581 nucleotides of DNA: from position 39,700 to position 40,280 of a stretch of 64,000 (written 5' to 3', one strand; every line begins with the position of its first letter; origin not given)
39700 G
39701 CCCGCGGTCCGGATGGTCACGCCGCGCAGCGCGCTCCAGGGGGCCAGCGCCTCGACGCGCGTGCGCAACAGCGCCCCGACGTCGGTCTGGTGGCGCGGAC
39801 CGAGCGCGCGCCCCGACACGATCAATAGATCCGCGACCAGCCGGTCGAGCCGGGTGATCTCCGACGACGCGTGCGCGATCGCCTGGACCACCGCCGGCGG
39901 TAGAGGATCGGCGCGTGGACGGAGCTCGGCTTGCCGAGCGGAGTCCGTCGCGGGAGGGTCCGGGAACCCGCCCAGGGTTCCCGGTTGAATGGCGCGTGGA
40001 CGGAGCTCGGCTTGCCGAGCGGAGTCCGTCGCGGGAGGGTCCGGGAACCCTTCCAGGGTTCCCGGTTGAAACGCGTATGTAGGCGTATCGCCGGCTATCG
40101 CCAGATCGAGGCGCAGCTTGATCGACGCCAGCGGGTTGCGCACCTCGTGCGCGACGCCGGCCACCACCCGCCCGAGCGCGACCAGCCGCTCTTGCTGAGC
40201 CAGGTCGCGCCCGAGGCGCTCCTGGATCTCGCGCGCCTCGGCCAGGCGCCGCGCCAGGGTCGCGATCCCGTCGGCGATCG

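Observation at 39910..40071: Structured REP-like repeat inserted in-frame, in tandem, inside a sensor histidine kinase gene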

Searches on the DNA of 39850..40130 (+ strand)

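Call 22: build_rna_model(alignment_id=A2, structure=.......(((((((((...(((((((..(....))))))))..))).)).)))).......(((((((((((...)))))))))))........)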
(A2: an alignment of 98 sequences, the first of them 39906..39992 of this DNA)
Model R1 built from alignment A2 (98 sequences, 94 columns); structure: as given.
model positions 86; base pairs 28; branch points 1; effective number of sequences 1.86; information 0.662 bits per position. Calibrated on 0.2 Mb of random sequence (short: E-values are rough).
structure used (alignment columns):
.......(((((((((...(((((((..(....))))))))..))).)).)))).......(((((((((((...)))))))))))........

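Call 23: search_with_rna_model(model_id=R1, source=window, filters=off, max_evalue=1, show_alignments=5)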
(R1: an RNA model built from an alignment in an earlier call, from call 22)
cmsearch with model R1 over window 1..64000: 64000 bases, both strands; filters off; matches with E-value up to 1: 12.
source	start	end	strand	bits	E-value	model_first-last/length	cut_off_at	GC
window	39989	40073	+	88.8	2.5e-16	1-86/86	no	0.69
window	18912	18996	+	85.7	1.1e-15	1-86/86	no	0.65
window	39908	39988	+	73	3.7e-13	1-86/86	no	0.74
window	18965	18987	-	21.8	0.0071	55-77/86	no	0.65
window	40041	40065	-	21.7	0.0077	54-78/86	no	0.72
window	39952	40037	-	21.1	0.01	1-86/86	no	0.73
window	18883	18960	-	19.6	0.02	1-86/86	no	0.71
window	58322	58403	+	16.9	0.069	1-86/86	no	0.71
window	40226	40291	+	15.9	0.11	1-86/86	no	0.77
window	11162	11246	+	13.9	0.28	1-86/86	no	0.68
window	40192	40268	-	12.7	0.5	1-86/86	no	0.77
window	50179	50212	+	11.6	0.81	9-42/86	no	0.71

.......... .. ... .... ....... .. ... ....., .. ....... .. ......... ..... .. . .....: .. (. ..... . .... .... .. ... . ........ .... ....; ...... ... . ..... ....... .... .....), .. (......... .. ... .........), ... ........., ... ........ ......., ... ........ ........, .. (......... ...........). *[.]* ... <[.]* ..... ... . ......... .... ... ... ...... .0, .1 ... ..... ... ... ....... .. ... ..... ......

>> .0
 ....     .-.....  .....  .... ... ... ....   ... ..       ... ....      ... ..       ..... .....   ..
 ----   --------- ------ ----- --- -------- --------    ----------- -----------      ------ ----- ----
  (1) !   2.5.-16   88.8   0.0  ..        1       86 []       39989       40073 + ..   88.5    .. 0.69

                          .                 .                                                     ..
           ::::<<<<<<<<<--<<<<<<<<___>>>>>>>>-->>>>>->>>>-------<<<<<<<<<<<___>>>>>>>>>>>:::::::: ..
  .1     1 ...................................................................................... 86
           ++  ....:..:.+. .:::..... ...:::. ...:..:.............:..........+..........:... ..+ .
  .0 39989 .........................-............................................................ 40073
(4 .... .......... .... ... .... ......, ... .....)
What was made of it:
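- Checked: It scores 85.7 bits with the family covariance model (call 23).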

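Call 24: search_with_rna_model(model_id=R1, sources=[L001, L002, L003, L004, L005, L006, L007, L008, L009, L010, L011, L012, L013, L014, L015, L016, L017, L018, L019, L020, L021, L022, L023, L024, L025, L026, L027, L028, L029, L030, L031, L032, L033, L034, L035, L036, L037, L038, L039, L040, L041, L042, L043, L044, L045, L046, L047, L048, L049, L050, L051, L052, L053, L054, L055, L056, L057, L058, L059, L060], max_evalue=0.001)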
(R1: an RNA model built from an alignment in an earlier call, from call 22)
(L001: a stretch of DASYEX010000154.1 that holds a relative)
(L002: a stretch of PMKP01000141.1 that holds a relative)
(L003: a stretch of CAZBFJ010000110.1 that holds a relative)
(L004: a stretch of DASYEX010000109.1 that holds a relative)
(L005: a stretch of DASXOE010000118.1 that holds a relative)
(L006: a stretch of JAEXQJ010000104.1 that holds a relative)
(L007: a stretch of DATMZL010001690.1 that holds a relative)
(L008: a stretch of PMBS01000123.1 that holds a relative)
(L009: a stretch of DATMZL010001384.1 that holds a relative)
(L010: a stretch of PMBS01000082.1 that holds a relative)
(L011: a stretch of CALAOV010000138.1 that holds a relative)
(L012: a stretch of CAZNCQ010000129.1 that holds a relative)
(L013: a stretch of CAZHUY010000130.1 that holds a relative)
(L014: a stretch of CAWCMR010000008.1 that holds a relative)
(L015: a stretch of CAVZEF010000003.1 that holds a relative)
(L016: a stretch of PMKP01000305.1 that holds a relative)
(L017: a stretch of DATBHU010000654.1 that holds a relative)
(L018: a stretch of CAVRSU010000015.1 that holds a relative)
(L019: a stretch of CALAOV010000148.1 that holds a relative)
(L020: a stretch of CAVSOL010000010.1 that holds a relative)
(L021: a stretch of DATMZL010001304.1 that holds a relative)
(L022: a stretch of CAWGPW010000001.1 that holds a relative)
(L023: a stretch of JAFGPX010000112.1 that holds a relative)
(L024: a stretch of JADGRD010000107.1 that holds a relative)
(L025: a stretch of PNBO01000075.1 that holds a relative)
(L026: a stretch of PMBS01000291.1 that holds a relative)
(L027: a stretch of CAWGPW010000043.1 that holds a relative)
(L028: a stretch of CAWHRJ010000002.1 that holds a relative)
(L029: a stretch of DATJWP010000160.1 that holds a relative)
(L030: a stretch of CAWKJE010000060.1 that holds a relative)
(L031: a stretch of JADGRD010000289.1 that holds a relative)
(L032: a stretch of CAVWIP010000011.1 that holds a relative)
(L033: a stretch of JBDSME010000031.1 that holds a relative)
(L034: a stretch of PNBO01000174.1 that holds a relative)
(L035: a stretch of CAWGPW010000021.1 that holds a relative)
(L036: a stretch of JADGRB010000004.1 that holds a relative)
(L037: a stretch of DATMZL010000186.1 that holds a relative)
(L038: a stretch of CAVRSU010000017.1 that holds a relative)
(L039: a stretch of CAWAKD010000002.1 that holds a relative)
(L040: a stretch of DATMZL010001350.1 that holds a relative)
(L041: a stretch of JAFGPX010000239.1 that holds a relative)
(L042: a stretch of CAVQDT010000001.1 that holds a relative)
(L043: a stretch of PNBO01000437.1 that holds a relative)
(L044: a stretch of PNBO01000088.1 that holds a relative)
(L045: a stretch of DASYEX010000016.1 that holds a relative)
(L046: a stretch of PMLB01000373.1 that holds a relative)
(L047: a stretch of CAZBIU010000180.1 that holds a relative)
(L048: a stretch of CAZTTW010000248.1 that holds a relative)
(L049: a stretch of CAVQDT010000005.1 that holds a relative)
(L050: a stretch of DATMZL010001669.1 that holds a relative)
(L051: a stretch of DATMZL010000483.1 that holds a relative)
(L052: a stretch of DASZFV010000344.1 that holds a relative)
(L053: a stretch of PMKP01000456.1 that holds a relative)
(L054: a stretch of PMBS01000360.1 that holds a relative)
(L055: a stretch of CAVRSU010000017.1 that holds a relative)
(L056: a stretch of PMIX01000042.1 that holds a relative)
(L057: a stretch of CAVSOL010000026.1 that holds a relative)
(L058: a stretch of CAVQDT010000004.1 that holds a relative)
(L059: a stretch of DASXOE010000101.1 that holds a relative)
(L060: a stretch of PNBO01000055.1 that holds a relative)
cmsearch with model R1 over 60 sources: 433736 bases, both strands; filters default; matches with E-value up to 0.001: 93.
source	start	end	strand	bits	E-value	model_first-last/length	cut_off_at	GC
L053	1827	1913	-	94.5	1.2e-16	1-86/86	no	0.66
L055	2718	2804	-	94.1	1.5e-16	1-86/86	no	0.61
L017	7411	7496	-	94.1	1.5e-16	1-86/86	no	0.62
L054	7300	7386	+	92.4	3.2e-16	1-86/86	no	0.63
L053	6030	6116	-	92.4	3.2e-16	1-86/86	no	0.69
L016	257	343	+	91.8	4.3e-16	1-86/86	no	0.69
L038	148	234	+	91.7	4.4e-16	1-86/86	no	0.62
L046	4429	4515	-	91.6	4.7e-16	1-86/86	no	0.69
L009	1059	1145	-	91.2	5.5e-16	1-86/86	no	0.68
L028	6054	6139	+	91.1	6e-16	1-86/86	no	0.65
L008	4696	4782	+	90.7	7e-16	1-86/86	no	0.67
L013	7846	7932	+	90.6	7.3e-16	1-86/86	no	0.72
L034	6218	6304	+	90.5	7.7e-16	1-86/86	no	0.69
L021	7373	7459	-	90.5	7.8e-16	1-86/86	no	0.63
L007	2263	2349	-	90.3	8.4e-16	1-86/86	no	0.66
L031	2506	2592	-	89.7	1.1e-15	1-86/86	no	0.66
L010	2491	2577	-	89.7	1.1e-15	1-86/86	no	0.66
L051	4881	4967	+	89.7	1.1e-15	1-86/86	no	0.64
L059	4338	4423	+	89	1.5e-15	1-86/86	no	0.62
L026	2773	2859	-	88.8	1.7e-15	1-86/86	no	0.68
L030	4279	4364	-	88.6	1.8e-15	1-86/86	no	0.65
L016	3851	3937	-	88.5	1.9e-15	1-86/86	no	0.69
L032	161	247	-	88.2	2.2e-15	1-86/86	no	0.69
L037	804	890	+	88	2.4e-15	1-86/86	no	0.64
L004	5718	5803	-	87.7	2.8e-15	1-86/86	no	0.67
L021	5799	5885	+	87.5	3e-15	1-86/86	no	0.66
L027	2143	2229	+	87.4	3.3e-15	1-86/86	no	0.62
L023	1841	1927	+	87.3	3.3e-15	1-86/86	no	0.64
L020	770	856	-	87.1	3.7e-15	1-86/86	no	0.64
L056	4903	4989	+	87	3.9e-15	1-86/86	no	0.68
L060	7343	7429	+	86.9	4.1e-15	1-86/86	no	0.67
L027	2230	2316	+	86.8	4.4e-15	1-86/86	no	0.63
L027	2317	2403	+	86.8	4.4e-15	1-86/86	no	0.63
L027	2404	2490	+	86.4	5.1e-15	1-86/86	no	0.63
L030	1870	1956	-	85.6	7.4e-15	1-86/86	no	0.66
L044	4824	4910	-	85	9.9e-15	1-86/86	no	0.68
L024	13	99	+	84.9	1e-14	1-86/86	no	0.64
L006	95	180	+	84.8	1.1e-14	1-86/86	no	0.69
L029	324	408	-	84.7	1.1e-14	1-86/86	no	0.65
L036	1429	1515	+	84.5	1.3e-14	1-86/86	no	0.68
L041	6335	6421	-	83.8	1.8e-14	1-86/86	no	0.67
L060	1156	1241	-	83.2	2.2e-14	1-86/86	no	0.71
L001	327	412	-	83.1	2.4e-14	1-86/86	no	0.69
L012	2894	2979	+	83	2.5e-14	1-86/86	no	0.69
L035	6206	6292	-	82.8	2.7e-14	1-86/86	no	0.66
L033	921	1006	-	82.8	2.8e-14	1-86/86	no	0.63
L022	4371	4457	-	82.6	3e-14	1-86/86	no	0.61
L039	1598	1684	+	81.7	4.5e-14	1-86/86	no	0.71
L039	1754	1840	+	81.7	4.5e-14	1-86/86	no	0.71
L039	1910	1996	+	81.7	4.5e-14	1-86/86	no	0.71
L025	2655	2741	+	81.7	4.5e-14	1-86/86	no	0.69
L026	7518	7604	-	81.7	4.6e-14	1-86/86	no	0.67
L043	1013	1099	-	81.4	5.1e-14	1-86/86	no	0.61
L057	6148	6235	-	79.4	1.3e-13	1-86/86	no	0.66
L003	7331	7417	-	78.5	2e-13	1-86/86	no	0.69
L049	2463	2546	+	78.3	2.2e-13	1-86/86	no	0.67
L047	6437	6525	+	76.5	5e-13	1-86/86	no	0.65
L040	6903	6979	-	76.4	5.2e-13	10-86/86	5'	0.66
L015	4131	4215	-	76.1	6e-13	1-86/86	no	0.67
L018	38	126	-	75.9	6.5e-13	1-86/86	no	0.65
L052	434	519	+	75.4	8.3e-13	1-86/86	no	0.71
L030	1957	2037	-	75.1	9.5e-13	1-86/86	no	0.69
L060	2146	2233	-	73.1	2.5e-12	1-86/86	no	0.65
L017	6331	6414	-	71.4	5.2e-12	1-86/86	no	0.7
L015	4216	4293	-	70.8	7.1e-12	1-86/86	no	0.69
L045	4670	4752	-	66.1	6.3e-11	1-86/86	no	0.66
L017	3993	4079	-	63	2.5e-10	1-86/86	no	0.71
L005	1881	1964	-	56.2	6.1e-09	1-86/86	no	0.69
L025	2807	2893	+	52.5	3.4e-08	1-86/86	no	0.71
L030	6734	6820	-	52.2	3.9e-08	1-86/86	no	0.68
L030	5801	5887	+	48.5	2.1e-07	1-86/86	no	0.67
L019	2761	2845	-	48.5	2.2e-07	1-86/86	no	0.59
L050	607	668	+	46.7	5e-07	1-86/86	no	0.66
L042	310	404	+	46.3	5.8e-07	1-86/86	no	0.61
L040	1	64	+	45.3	9.3e-07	27-86/86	5'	0.61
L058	3136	3219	-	44.6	1.3e-06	1-86/86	no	0.65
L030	6981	7063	-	44.5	1.3e-06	1-86/86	no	0.66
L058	3819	3898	-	44.4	1.4e-06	1-86/86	no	0.75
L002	6698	6781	-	44.2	1.6e-06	1-86/86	no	0.69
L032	197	282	+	40.8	7.5e-06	1-86/86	no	0.7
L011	3170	3236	-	40.5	8.7e-06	1-86/86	no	0.63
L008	4742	4827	-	38.9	1.8e-05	1-86/86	no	0.7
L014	7843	7907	-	37.8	3e-05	1-86/86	no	0.66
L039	1566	1648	-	35.5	8.7e-05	1-86/86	no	0.72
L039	1722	1804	-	35.5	8.7e-05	1-86/86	no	0.72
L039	1878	1960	-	35.5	8.7e-05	1-86/86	no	0.72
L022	4409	4492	+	34.3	0.00015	1-86/86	no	0.62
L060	7311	7391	-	33.7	0.0002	1-86/86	no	0.7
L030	1908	1991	+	33.7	0.0002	1-86/86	no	0.7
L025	2622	2703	-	32.2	0.0004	1-86/86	no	0.68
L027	2189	2280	-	31.2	0.00064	1-86/86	no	0.64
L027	2363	2454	-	31.2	0.00064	1-86/86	no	0.64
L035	6566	6633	-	31.2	0.00065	1-86/86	no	0.76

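Call 25: search_with_rna_model(model_id=R1, sources=[L061, L062, L063, L064, L065, L066, L067, L068, L069, L070, L071, L072, L073, L074, L075, L076, L077, L078, L079, L080, L081, L082, L083, L084, L085, L086, L087, L088, L089, L090, L091, L092, L093, L094, L095, L096, L097, L098, L099, L100, L101, L102, L103, L104, L105, L106, L107, L108, L109, L110, L111, L112, L113, L114, L115, L116, L117, L118, L119], max_evalue=0.001)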
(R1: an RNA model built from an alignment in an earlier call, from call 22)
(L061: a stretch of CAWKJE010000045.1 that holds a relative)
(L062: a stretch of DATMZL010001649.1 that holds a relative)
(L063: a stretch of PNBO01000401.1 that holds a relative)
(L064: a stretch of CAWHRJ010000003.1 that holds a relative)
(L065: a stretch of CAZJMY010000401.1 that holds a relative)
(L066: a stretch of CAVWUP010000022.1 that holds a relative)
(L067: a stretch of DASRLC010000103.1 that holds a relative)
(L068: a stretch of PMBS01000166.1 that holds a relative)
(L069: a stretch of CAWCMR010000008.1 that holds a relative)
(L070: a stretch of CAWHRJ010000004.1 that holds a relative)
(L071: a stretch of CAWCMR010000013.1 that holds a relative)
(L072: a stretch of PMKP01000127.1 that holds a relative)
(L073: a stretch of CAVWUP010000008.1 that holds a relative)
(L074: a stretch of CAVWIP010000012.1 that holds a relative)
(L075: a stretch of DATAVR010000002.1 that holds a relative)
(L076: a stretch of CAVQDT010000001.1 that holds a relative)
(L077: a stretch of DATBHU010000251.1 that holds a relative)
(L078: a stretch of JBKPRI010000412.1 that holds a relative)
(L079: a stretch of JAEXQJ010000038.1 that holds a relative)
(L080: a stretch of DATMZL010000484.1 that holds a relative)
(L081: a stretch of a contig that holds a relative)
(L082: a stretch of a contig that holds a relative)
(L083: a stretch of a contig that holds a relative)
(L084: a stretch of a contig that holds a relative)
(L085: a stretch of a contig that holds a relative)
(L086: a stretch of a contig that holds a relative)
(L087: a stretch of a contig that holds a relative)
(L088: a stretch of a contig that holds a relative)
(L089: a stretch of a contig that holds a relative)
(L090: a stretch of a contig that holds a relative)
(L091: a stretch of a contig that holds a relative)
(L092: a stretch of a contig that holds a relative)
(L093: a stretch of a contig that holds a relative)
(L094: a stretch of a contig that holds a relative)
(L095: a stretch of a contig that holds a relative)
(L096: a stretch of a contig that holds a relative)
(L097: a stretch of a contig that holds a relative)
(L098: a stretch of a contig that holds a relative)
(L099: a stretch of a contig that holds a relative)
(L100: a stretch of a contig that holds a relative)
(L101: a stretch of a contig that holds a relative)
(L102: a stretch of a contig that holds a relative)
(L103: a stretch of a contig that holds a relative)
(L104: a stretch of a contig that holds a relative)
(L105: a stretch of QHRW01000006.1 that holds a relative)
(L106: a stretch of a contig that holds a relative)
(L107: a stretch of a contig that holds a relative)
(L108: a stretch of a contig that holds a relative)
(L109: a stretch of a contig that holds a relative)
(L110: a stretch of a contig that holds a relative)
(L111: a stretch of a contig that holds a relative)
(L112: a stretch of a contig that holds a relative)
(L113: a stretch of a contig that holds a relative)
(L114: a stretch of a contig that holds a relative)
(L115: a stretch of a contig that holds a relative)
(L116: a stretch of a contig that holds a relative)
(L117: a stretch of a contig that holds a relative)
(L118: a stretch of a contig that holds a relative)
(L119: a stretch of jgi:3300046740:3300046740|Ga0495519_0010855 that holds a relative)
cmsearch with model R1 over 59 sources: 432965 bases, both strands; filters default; matches with E-value up to 0.001: 73.
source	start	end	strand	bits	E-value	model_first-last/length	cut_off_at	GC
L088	2054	2140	+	96.1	5.7e-17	1-86/86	no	0.67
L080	5264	5350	+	94.5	1.2e-16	1-86/86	no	0.66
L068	1634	1719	-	94.3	1.3e-16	1-86/86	no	0.66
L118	4280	4366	-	94.1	1.5e-16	1-86/86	no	0.62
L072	6236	6322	-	93.9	1.6e-16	1-86/86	no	0.69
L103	4351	4437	+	93.7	1.8e-16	1-86/86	no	0.61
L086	5355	5441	-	93.6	1.8e-16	1-86/86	no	0.67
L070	7815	7900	+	92.8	2.7e-16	1-86/86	no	0.72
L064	4480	4565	-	92.7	2.8e-16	1-86/86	no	0.7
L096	3027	3113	+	92.2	3.5e-16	1-86/86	no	0.67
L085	3519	3605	+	91.4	5.1e-16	1-86/86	no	0.68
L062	454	540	-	91.4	5.2e-16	1-86/86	no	0.66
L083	599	684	-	91.1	6e-16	1-86/86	no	0.66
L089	474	560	-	90.9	6.3e-16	1-86/86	no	0.62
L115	3431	3517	-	90.3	8.7e-16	1-86/86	no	0.69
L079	1951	2036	+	90.3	8.7e-16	1-86/86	no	0.7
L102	3065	3151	+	89.3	1.4e-15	1-86/86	no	0.68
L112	10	95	+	89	1.5e-15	1-86/86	no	0.72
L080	2133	2219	-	88.8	1.7e-15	1-86/86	no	0.64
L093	1585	1671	+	88.6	1.9e-15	1-86/86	no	0.66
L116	1147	1232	-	88.4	2e-15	1-86/86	no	0.63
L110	5100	5186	+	88.4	2e-15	1-86/86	no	0.67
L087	3636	3722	+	87.3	3.4e-15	1-86/86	no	0.62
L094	826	912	+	87.3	3.4e-15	1-86/86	no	0.62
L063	646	732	+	86.9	4.1e-15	1-86/86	no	0.71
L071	4520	4605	+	86.5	4.9e-15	1-86/86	no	0.64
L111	93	179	-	86.4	5.2e-15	1-86/86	no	0.64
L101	2937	3022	+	86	6.1e-15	1-86/86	no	0.67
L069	3565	3651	-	85.8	6.9e-15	1-86/86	no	0.69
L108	3430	3516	-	85.7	7.1e-15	1-86/86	no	0.7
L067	639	725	+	85.3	8.4e-15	1-86/86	no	0.64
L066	2820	2906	-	85.2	8.8e-15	1-86/86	no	0.7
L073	3314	3400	-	84.5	1.3e-14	1-86/86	no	0.69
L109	168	254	+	84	1.6e-14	1-86/86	no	0.66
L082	3228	3314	-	83.4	2.1e-14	1-86/86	no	0.64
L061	4148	4234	-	82.4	3.2e-14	1-86/86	no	0.71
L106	655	741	+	81.9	4.1e-14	1-86/86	no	0.7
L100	6148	6234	-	81.6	4.8e-14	1-86/86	no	0.74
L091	4265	4353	+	81.4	5.2e-14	1-86/86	no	0.69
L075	2311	2396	-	80.6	7.4e-14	1-86/86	no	0.64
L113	4565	4651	+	79.3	1.4e-13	1-86/86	no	0.68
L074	7726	7812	+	79.2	1.4e-13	1-86/86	no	0.72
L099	5487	5572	-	78.2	2.3e-13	1-86/86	no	0.67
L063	1380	1466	+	77.7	2.9e-13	1-86/86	no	0.64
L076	5232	5316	+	77.6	3e-13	1-86/86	no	0.69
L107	1261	1345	-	75.9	6.7e-13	1-86/86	no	0.67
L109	5474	5560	-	74.3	1.4e-12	1-86/86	no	0.63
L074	6287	6374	-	73.9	1.7e-12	1-86/86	no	0.62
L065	1603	1687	+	69.5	1.3e-11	1-86/86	no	0.73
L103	4924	5007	+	68.9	1.7e-11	1-86/86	no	0.67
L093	2951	3069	+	59.2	1.5e-09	1-86/86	no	0.63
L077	3867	3950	+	58.9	1.7e-09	1-86/86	no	0.69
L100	6310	6396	-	56.3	5.7e-09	1-86/86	no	0.75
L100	6472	6558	-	56.3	5.7e-09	1-86/86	no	0.75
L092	5197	5276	+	56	6.7e-09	1-86/86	no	0.66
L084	6396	6478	-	55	1e-08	1-86/86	no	0.66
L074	5649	5725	-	54.5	1.3e-08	1-86/86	no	0.71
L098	3035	3114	+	54.3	1.5e-08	1-86/86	no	0.68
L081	1931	1993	+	51.1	6.5e-08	1-86/86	no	0.7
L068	7424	7498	-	50.4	8.8e-08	1-86/86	no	0.75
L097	3650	3713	-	49.7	1.2e-07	1-86/86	no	0.62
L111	6814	6900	-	49.4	1.4e-07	1-86/86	no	0.61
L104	2106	2175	-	47.7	3.1e-07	1-86/86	no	0.66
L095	889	945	+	45.7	7.7e-07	1-86/86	no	0.63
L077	5457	5531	-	41.1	6.4e-06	1-86/86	no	0.65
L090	4121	4179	+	40.5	8.6e-06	1-86/86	no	0.61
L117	7781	7833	+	39.7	1.3e-05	1-86/86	no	0.51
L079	1814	1919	+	37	4.2e-05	1-86/86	no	0.64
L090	4049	4115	+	36.9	4.6e-05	1-86/86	no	0.75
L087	3604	3684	-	36.2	6.1e-05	1-86/86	no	0.68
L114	786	815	+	33.4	0.00023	49-78/86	no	0.6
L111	3967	4054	+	33.4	0.00023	1-86/86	no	0.64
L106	709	737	-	31.5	0.00054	50-78/86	no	0.66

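Call 43: search_rna_families(source=window, start=39850, end=40130, threshold=evalue, max_evalue=10)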
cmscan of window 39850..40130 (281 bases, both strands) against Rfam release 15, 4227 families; matches with E-value up to 10: 2.
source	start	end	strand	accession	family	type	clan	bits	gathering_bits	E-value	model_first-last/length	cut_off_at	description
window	40022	40069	+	RF02231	sX12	Gene; sRNA;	-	13.8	106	4.4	1-78/78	no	Xanthomonas sRNA sX12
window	39908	39984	-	RF03086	chrB-b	Cis-reg;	-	10.9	36.5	7.2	1-49/49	no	chrB-b RNA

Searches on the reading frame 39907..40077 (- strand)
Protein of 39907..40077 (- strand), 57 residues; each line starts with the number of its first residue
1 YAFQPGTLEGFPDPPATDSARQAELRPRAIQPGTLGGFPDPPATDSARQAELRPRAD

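Call 58: find_homologous_proteins(query=window:39907-40077:-, max_evalue=1)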
Query seq(57 aa) (57 aa): 4 proteins with E <= 1 among 5 candidates.
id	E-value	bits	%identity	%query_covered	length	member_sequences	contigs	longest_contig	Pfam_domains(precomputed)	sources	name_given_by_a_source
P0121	1.4e-7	49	100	44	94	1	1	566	-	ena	-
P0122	7.1e-6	44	92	46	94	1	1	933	PF02621.20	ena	-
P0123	1.9e-5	42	88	46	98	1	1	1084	-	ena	-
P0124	8.1e-3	34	93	26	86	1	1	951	-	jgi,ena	-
